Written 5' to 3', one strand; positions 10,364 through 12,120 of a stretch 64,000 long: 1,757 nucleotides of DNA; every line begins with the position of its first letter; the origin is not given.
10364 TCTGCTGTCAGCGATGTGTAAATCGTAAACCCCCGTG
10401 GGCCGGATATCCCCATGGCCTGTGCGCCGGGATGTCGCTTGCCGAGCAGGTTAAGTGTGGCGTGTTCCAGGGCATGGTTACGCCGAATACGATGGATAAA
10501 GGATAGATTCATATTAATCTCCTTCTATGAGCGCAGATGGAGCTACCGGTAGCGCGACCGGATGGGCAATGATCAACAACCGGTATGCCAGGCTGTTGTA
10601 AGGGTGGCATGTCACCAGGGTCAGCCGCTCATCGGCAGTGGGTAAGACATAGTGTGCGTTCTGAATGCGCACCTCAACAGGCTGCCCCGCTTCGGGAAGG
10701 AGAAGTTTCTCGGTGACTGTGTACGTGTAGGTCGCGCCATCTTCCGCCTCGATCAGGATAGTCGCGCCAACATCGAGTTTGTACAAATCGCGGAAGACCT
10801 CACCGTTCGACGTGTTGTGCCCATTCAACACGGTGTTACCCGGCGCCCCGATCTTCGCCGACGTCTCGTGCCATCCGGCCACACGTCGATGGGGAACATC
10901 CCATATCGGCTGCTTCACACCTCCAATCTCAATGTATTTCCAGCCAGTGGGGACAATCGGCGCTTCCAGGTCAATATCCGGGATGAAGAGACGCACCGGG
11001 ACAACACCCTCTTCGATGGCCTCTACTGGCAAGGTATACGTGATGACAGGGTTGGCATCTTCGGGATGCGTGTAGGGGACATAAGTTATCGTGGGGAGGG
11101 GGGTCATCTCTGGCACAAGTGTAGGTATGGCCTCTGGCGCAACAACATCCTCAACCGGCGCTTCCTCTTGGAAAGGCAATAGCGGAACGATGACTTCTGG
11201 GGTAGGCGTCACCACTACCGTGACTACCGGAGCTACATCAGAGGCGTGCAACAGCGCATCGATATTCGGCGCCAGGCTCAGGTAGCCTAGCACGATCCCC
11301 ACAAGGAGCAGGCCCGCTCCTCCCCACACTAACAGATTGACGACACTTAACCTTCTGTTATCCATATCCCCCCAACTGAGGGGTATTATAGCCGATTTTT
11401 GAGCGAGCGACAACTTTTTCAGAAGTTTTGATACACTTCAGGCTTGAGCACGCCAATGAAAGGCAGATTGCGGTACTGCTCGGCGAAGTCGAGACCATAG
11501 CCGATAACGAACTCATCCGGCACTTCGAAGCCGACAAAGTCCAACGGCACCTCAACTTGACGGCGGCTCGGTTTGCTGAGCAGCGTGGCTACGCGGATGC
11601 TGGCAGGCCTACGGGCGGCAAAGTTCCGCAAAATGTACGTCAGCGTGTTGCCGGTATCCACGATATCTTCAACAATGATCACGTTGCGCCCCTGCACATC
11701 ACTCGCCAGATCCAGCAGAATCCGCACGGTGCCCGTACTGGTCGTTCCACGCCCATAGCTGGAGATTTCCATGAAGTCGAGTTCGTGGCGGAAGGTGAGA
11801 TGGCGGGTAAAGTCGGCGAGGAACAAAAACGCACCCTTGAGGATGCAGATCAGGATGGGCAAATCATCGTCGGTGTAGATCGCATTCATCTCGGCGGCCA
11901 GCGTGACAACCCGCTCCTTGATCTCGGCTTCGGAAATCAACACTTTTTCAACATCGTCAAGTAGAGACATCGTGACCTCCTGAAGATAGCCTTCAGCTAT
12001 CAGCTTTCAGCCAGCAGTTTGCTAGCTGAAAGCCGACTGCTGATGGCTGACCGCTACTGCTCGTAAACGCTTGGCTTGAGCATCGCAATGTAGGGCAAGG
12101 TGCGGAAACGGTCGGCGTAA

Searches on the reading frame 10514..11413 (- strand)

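Call 23: search_protein_families(library=pfam, proteins=[window:10514-11413:-], max_evalue=0.00001)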
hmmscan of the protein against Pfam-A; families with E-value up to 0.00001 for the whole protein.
window:10514-11413:- (299 aa): 1 family
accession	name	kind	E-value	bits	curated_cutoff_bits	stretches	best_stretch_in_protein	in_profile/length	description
PF04203.18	Sortase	-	5e-23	81.6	26.6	1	143-286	2-125/125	Sortase domain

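Call 78: search_protein_families(library=ncbifam, proteins=[window:10514-11413:-], max_evalue=0.001)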
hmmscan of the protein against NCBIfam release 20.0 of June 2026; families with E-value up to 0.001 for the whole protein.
window:10514-11413:- (299 aa): 7 families
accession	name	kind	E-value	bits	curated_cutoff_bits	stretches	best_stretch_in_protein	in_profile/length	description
NF033747.1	class_E_sortase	subfamily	2.1e-14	53.9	160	1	178-284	99-204/211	class E sortase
NF033748.1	class_F_sortase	subfamily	2.3e-14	53.3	166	1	138-269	10-133/155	class F sortase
TIGR01076.1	sortase_fam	subfamily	5.1e-09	36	39.35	1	143-286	4-128/136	sortase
NF033745.1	class_C_sortase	subfamily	1.1e-08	35.1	160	1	182-284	124-219/220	class C sortase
TIGR03784.1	marine_sortase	equivalog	1.3e-08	34.7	158.25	1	180-276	79-163/174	class GN sortase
NF033746.1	class_D_sortase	subfamily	7.9e-07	29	165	1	180-275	38-120/135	class D sortase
NF058671.1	sortase_SrtD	exception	1.4e-06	28.1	140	1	179-273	91-172/187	class D sortase, LPxTATN-specific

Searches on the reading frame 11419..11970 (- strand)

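Call 23: search_protein_families(library=pfam, proteins=[window:11419-11970:-], max_evalue=0.00001)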
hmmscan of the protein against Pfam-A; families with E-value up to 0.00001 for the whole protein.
window:11419-11970:- (183 aa): 1 family
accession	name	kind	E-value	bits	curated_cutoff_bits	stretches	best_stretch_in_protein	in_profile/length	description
PF00156.33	Pribosyltran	-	2.7e-25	88.9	26.3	1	20-162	14-157/158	Phosphoribosyl transferase domain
